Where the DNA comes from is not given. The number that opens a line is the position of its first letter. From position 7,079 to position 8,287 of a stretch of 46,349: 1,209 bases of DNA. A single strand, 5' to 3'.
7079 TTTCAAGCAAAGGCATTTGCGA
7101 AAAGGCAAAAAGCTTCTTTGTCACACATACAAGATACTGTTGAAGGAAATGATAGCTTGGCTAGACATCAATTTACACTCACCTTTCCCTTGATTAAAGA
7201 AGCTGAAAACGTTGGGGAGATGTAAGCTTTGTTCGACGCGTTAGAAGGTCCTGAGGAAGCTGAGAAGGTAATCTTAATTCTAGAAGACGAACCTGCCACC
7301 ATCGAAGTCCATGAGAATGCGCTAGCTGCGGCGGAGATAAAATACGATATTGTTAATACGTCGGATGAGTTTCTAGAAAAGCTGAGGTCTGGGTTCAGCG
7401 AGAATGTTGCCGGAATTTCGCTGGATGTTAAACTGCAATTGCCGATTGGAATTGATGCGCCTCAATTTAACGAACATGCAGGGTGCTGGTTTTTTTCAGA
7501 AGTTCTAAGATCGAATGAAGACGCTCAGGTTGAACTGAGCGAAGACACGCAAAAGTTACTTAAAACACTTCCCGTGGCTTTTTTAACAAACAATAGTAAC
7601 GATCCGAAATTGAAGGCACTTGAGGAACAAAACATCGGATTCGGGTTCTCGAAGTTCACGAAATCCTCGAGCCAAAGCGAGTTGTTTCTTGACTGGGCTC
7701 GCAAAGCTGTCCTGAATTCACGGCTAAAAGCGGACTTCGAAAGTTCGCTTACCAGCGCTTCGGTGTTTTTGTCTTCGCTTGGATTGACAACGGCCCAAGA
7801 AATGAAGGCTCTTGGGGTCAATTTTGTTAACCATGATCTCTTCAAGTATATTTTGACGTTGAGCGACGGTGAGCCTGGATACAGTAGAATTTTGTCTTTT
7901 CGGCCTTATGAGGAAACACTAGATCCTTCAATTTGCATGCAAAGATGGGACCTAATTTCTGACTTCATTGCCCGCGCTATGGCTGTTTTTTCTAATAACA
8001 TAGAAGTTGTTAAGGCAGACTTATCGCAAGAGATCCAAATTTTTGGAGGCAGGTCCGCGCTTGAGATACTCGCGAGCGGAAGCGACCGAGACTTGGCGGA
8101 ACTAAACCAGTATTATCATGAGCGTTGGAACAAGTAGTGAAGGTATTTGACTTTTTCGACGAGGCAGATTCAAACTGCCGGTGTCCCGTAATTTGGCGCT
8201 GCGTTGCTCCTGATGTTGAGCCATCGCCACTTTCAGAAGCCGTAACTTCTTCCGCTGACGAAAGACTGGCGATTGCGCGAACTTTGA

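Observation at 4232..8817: RES toxin / MbcA-ParS antitoxin pair wired to a dedicated two-component phosphorelay (kinase, REC-antitoxin fusion, RES)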

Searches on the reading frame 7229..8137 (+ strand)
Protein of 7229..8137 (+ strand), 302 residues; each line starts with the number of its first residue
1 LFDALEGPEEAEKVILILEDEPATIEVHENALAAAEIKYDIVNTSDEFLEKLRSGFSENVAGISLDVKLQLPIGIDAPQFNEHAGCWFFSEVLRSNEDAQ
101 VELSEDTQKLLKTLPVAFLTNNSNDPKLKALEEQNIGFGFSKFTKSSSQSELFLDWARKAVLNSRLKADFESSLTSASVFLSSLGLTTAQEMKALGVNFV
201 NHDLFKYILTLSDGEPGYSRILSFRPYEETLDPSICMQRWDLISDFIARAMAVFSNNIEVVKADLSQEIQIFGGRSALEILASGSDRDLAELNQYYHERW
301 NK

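Call 3: search_protein_families(library=pfam, proteins=[window:7229-8137:+], max_evalue=1)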
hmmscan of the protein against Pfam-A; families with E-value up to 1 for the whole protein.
window:7229-8137:+ (302 aa): 2 families
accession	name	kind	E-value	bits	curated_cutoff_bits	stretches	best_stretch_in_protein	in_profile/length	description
PF12633.13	Adenyl_cycl_N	-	0.095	13.1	27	1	97-167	18-85/199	Adenylate cyclase NT domain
PF00072.30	Response_reg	-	0.2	12.3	30.2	0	15-70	1-53/111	Response regulator receiver domain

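Call 4: search_protein_families(library=padloc, proteins=[window:7229-8137:+], max_evalue=1)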
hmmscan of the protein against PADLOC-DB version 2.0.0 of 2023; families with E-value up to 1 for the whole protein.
window:7229-8137:+ (302 aa): 0 families

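Call 9: find_homologous_proteins(query=window:7229-8137:+, max_evalue=0.001)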
Query window:7229-8137:+ (302 aa): 1 proteins with E <= 0.001 among 6711 candidates.
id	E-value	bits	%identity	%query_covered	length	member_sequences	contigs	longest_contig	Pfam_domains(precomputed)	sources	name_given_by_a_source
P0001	2.7e-193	658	100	100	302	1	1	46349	-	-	-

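Call 10: search_protein_families(library=ncbifam, proteins=[window:7229-8137:+], max_evalue=1)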
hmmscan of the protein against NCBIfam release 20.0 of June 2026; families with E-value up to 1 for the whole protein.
window:7229-8137:+ (302 aa): 0 families

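Call 13: search_solved_structures(query=window:7229-8137:+, max_evalue=10, show_alignments=3)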
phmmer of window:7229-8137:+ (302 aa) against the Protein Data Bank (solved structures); distinct sequences matched with E-value up to 10: 0.

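Call 18: predict_structure(protein=window:7229-8137:+)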
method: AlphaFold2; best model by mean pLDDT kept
length: 302 residues; sequences in the alignment: 1
mean_pLDDT: 38.9   pTM: 0.26
mean pLDDT of the five models: 38.9, 34.1, 34.0, 31.8, 30.4
residues with pLDDT >= 90: 0; 70-90: 3; 50-70: 32; < 50: 267
segments of 3 or more residues with pLDDT < 50: 1-262, 300-302
pLDDT, mean of each block of 10 residues (from residue 1): 29 24 27 32 40 39 31 30 41 39 40 30 34 32 37 44 41 41 41 36 37 31 31 39 44 40 56 62 60 59 37
secondary structure, 60 per line:
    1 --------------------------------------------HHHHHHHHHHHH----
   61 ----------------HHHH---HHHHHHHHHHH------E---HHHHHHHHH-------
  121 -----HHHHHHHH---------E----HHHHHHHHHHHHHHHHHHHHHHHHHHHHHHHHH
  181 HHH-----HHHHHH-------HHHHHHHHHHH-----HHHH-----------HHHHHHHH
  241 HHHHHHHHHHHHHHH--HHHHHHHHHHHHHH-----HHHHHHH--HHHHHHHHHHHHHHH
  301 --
elements in order: H45-56 H77-80 H84-94 H105-113 H126-133 H148-183 H189-194 H202-212 H218-221 H233-255 H258-271 H277-283 H286-300

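Call 19: search_protein_representatives(protein=window:7229-8137:+)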
Query: 302 residues. Proteins with E-value up to 0.001 (for the whole library): 5; up to 1e-10: 5; up to 1e-30: 1. The best 5 are listed.
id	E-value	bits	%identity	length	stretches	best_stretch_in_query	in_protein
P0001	8.5e-194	658.3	100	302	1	1-302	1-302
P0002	1.5e-28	116.3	31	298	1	13-301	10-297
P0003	6.3e-28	114.2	30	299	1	8-301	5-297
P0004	2.4e-26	109.0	33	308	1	14-301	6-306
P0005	4.2e-18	82.0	29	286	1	11-301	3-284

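Call 21: search_protein_families(library=pfam, alignment_id=A1, max_evalue=1)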
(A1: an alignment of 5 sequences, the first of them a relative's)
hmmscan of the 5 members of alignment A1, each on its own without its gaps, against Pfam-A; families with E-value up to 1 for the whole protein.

A. member 1, P0001 (302 aa): 2 families
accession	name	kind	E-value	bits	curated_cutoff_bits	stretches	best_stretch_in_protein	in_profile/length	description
PF12633.13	Adenyl_cycl_N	-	0.095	13.1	27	1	97-167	18-85/199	Adenylate cyclase NT domain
PF00072.30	Response_reg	-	0.2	12.3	30.2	0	15-70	1-53/111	Response regulator receiver domain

B. families by the number of members that match (of 5 scanned): 5 families
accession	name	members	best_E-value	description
PF08538.16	DUF1749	1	0.0017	Protein of unknown function (DUF1749)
PF25340.1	BCD_RFX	1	0.023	RFX BCD domain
PF03709.21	OKR_DC_1_N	1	0.03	Orn/Lys/Arg decarboxylase, N-terminal domain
PF12633.13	Adenyl_cycl_N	1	0.095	Adenylate cyclase NT domain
PF00072.30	Response_reg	1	0.2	Response regulator receiver domain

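Call 22: search_solved_structures(query=A1, max_evalue=10, show_alignments=4)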
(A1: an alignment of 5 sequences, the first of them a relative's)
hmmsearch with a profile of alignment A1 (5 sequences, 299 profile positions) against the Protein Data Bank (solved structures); distinct sequences matched with E-value up to 10: 11.
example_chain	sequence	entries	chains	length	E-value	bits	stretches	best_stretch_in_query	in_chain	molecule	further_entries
5tqj_A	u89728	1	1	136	0.0015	21.2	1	12-82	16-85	Response regulator receiver protein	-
1k68_A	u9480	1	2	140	0.082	15.5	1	9-45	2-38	Phytochrome Response Regulator RcpA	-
2r25_B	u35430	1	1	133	0.53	12.9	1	11-67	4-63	Osmosensing histidine protein kinase SLN1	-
1oxb_B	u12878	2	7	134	0.63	12.6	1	11-67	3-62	SLN1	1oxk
6oec_A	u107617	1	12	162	0.68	12.5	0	9-51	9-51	Response regulator/sensory box protein/GGDEF domain protein,Spindle pole body component SP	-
3h5i_A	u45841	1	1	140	0.69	12.5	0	9-51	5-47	Response regulator/sensory box protein/GGDEF domain protein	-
2lr0_A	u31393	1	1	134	1.1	11.8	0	114-147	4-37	P-loop ntpase fold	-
8z3m_R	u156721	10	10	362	1.2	11.7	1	28-85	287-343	G-protein coupled receptor 4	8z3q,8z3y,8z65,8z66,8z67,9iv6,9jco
9bip_R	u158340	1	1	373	1.2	11.7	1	28-85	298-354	G-protein coupled receptor 4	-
8zce_R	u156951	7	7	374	1.3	11.6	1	28-85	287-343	G-protein coupled receptor 4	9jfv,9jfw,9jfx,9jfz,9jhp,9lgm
7c1j_A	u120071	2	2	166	2.2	10.9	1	1-71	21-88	Histidine kinase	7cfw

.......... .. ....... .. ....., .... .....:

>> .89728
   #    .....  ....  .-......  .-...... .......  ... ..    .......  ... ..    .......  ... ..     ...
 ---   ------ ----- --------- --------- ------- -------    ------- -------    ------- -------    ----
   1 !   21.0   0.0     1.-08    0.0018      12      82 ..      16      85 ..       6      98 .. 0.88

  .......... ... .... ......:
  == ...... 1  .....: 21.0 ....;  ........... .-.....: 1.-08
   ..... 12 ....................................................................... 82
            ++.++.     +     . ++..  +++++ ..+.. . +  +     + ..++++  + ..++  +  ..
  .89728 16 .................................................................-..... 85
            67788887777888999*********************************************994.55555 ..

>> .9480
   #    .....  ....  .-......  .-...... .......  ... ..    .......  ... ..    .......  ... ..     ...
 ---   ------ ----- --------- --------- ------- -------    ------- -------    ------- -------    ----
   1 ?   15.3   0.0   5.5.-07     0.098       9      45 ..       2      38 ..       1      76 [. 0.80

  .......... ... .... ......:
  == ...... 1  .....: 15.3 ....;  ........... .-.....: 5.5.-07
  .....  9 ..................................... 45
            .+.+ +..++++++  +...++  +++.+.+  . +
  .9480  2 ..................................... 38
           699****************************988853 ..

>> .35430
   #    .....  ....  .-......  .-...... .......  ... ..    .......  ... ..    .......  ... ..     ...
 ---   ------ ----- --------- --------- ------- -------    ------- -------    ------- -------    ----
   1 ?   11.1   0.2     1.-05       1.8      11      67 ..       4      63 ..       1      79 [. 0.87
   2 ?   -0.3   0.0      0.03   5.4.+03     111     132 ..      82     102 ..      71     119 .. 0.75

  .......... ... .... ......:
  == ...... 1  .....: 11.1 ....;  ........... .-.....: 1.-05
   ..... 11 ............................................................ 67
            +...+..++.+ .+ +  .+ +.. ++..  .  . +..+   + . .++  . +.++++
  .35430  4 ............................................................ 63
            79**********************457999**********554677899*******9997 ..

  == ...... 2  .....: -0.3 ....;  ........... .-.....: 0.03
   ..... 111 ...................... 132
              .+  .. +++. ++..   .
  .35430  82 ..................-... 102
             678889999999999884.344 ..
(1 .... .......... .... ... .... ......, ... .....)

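Call 23: find_homologous_proteins(query=A1, max_evalue=0.001)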
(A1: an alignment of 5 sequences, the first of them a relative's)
Query A1 (5 sequences) (302 aa, profile of the alignment): 5 proteins with E <= 0.001 among 8000 candidates.
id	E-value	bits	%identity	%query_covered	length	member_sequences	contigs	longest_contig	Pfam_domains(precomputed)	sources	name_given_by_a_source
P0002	4.9e-130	451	31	96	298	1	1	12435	-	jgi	-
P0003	2.1e-129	449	29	98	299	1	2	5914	-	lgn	-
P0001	1.2e-118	414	100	100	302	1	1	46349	-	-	-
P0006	2.0e-113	397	30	98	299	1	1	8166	-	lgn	-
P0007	9.4e-94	332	28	81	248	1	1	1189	-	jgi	jgi:hypothetical protein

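Call 24: find_encoding_contigs(protein=P0002, flank=10000)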
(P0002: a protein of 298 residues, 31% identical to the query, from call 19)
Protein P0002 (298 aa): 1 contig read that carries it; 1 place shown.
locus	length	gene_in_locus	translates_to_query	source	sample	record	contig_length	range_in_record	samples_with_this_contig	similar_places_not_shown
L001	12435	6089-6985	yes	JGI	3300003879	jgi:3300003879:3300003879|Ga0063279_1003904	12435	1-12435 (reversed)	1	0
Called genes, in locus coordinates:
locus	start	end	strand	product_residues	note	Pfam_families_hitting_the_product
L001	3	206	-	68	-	?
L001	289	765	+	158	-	-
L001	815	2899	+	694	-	PF03432:Relaxase (weak), PF11843:DUF3363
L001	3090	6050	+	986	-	PF01590:GAF (faint), PF02518:HATPase_c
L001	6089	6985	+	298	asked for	-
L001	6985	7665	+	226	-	PF08808:RES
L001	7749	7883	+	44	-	-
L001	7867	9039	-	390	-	PF01555:N6_N4_Mtase (faint)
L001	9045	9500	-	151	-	-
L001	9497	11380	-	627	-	PF04851:ResIII (weak), PF18766:SWI2_SNF2 (weak), PF10593:Z1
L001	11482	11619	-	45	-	-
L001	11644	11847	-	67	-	-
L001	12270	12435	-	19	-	?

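Call 25: find_encoding_contigs(protein=P0003, flank=10000)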
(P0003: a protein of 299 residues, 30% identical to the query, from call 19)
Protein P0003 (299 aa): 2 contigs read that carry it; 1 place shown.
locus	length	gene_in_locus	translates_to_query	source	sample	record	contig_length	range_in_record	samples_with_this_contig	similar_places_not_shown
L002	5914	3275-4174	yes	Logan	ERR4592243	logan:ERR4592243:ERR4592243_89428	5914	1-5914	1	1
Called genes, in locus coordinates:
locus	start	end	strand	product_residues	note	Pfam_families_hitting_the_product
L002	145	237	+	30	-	-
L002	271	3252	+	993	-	PF13185:GAF_2 (faint), PF02518:HATPase_c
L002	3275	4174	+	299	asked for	-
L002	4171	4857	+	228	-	PF08808:RES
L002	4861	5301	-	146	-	-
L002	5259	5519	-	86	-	-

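Call 26: find_encoding_contigs(protein=P0006, flank=10000)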
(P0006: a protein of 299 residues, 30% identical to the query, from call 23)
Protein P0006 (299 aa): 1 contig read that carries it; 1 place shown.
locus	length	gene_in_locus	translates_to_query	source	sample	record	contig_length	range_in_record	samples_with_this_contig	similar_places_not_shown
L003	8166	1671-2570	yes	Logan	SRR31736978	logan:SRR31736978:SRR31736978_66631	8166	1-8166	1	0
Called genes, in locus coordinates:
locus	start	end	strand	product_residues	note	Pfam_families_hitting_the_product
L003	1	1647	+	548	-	?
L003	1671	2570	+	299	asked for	-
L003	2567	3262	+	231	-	PF08808:RES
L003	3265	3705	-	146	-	-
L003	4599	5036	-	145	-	PF03625:DUF302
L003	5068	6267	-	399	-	PF00070:Pyr_redox (faint), PF01266:DAO (weak), PF07992:Pyr_redox_2, PF13738:Pyr_redox_3, PF00743:FMO-like (weak), PF13434:Lys_Orn_oxgnase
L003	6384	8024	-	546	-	PF00196:GerE, PF08281:Sigma70_r4_2 (weak), PF13412:HTH_24 (faint), PF13936:HTH_38 (weak)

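Call 27: find_encoding_contigs(protein=P0007, flank=10000)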
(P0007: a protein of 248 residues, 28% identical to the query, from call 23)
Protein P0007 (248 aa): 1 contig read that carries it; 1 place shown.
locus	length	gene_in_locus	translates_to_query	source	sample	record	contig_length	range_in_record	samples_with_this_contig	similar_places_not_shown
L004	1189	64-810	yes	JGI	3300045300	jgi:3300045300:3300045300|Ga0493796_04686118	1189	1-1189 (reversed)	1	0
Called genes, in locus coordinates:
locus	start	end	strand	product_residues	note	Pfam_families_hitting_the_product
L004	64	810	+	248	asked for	-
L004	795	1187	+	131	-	?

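Call 29: find_encoding_contigs(protein=P0004, flank=10000)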
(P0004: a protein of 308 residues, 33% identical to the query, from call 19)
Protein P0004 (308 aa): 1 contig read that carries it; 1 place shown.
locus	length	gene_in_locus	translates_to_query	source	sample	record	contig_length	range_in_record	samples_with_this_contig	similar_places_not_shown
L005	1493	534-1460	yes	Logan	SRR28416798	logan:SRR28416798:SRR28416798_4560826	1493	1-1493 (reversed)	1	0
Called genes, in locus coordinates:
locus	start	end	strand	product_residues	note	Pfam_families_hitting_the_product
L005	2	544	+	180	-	?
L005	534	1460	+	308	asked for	-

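Call 30: find_encoding_contigs(protein=P0005, flank=10000)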
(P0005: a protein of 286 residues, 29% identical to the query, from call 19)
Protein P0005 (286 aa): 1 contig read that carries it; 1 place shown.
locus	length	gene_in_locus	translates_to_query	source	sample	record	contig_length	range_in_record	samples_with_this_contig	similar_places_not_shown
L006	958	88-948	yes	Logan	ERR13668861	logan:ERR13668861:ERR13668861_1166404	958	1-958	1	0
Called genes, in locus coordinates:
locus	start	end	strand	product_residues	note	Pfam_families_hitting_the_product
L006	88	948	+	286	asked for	-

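Call 40: search_dna_similar(query=window:7229-8137:+, collection=plasmids, mode=protein, max_evalue=10, max_rows=20)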
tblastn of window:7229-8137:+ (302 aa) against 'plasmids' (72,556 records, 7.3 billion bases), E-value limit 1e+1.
No match.

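Call 45: predict_structure(alignment_id=A4)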
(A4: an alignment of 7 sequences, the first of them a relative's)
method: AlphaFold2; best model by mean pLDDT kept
length: 302 residues; sequences in the alignment: 7
mean_pLDDT: 76.7   pTM: 0.70
mean pLDDT of the five models: 76.7, 75.7, 73.8, 72.0, 70.2
residues with pLDDT >= 90: 90; 70-90: 118; 50-70: 63; < 50: 31
segments of 3 or more residues with pLDDT < 50: 1-9, 70-83, 95-99, 135-137
pLDDT, mean of each block of 10 residues (from residue 1): 37 81 77 90 80 73 72 39 51 49 66 78 68 54 83 90 86 92 90 82 66 71 79 87 93 93 95 94 92 91 67
secondary structure, 60 per line:
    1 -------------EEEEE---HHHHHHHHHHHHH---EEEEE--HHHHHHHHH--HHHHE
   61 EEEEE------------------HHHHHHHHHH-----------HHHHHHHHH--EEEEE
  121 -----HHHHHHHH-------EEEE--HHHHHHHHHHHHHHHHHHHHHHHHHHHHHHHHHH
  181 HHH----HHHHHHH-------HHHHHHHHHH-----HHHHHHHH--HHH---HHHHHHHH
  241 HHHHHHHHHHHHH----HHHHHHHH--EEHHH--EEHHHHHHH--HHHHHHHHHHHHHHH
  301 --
elements in order: E14-18 H22-34 E38-42 H45-53 H56-59 E60-65 H84-93 H105-113 E116-120 H126-133 E141-144 H147-183 H188-194 H202-211 H217-224 H233-253 H258-265 H277-283 H286-300

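Call 49: fold_search(model_id=the predicted structure, library=pdb)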
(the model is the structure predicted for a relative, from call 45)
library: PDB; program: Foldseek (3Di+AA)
matches with E <= 10: 1083; with E <= 0.001: 5
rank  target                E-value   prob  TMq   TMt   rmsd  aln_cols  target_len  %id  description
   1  5xt2_B                3.9e-04  1.00  0.31  0.41  10.6       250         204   12  Crystal structures of full-length FixJ from B. japonicum crystallized in space group P212121 (released 2018-05-23)
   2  5xso                  4.1e-04  1.00  0.31  0.41   9.4       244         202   14  Crystal structure of full-length FixJ from B. japonicum crystallized in space group C2221 (released 2018-05-23)
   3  1yio                  6.9e-04  1.00  0.30  0.41  11.1       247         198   13  Crystallographic structure of response regulator StyR from Pseudomonas fluorescens (released 2005-09-27)
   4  5xt2_E                9.4e-04  1.00  0.34  0.47  11.6       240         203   15  Crystal structures of full-length FixJ from B. japonicum crystallized in space group P212121 (released 2018-05-23)
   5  5xt2_A                9.9e-04  1.00  0.32  0.44   8.9       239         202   14  Crystal structures of full-length FixJ from B. japonicum crystallized in space group P212121 (released 2018-05-23)
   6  6oec_G                1.7e-03  1.00  0.31  0.58   4.9       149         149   20  Yeast Spc42 Trimeric Coiled-Coil Amino Acids 181-211 fused to PDB: 3H5I (released 2019-04-24)
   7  8tfm_A                1.8e-03  1.00  0.29  0.19  11.4       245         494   13  PorX with Zn (primitive orthorhombic crystal form) (released 2024-04-17)
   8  6oec_A                2.1e-03  1.00  0.31  0.56   5.0       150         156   21  Yeast Spc42 Trimeric Coiled-Coil Amino Acids 181-211 fused to PDB: 3H5I (released 2019-04-24)
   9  6ob8_A                2.1e-03  1.00  0.31  0.30   6.8       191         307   17  Crystal structure of a dual sensor histidine kinase in green light illuminated state (released 2019-09-18)
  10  8ted_B                2.7e-03  1.00  0.32  0.20  10.9       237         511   14  PorX primitive orthorhombic crystal form (released 2024-04-17)
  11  8p6f_B                2.7e-03  1.00  0.31  0.20  11.0       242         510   13  Crystal structure of PorX-Fj (released 2024-04-03)
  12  7pvk_A                2.8e-03  1.00  0.29  0.19  12.1       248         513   14  X-ray structure of dimeric PorX (T272A mutant), in complex with pGpG. (released 2022-12-14)
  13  8tff_A                3.1e-03  1.00  0.32  0.20  12.5       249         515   14  PorX with BeF3 phosphate analog (released 2024-04-17)
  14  8vc9_F                3.1e-03  0.99  0.30  0.25  26.6       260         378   16  Hybrid response regulator LvrB from Leptospira / phosphorylated REC form (released 2024-12-18)
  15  28tm_A                3.5e-03  1.00  0.28  0.67   5.9       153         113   16  Structure of an uncharacterized Rossmann fold protein from Homo sapiens (released 2026-03-11)
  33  5tqj                  7.2e-03  1.00  0.30  0.67   5.6       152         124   16  Crystal structure of response regulator receiver protein from Burkholderia phymatum (released 2016-11-02)
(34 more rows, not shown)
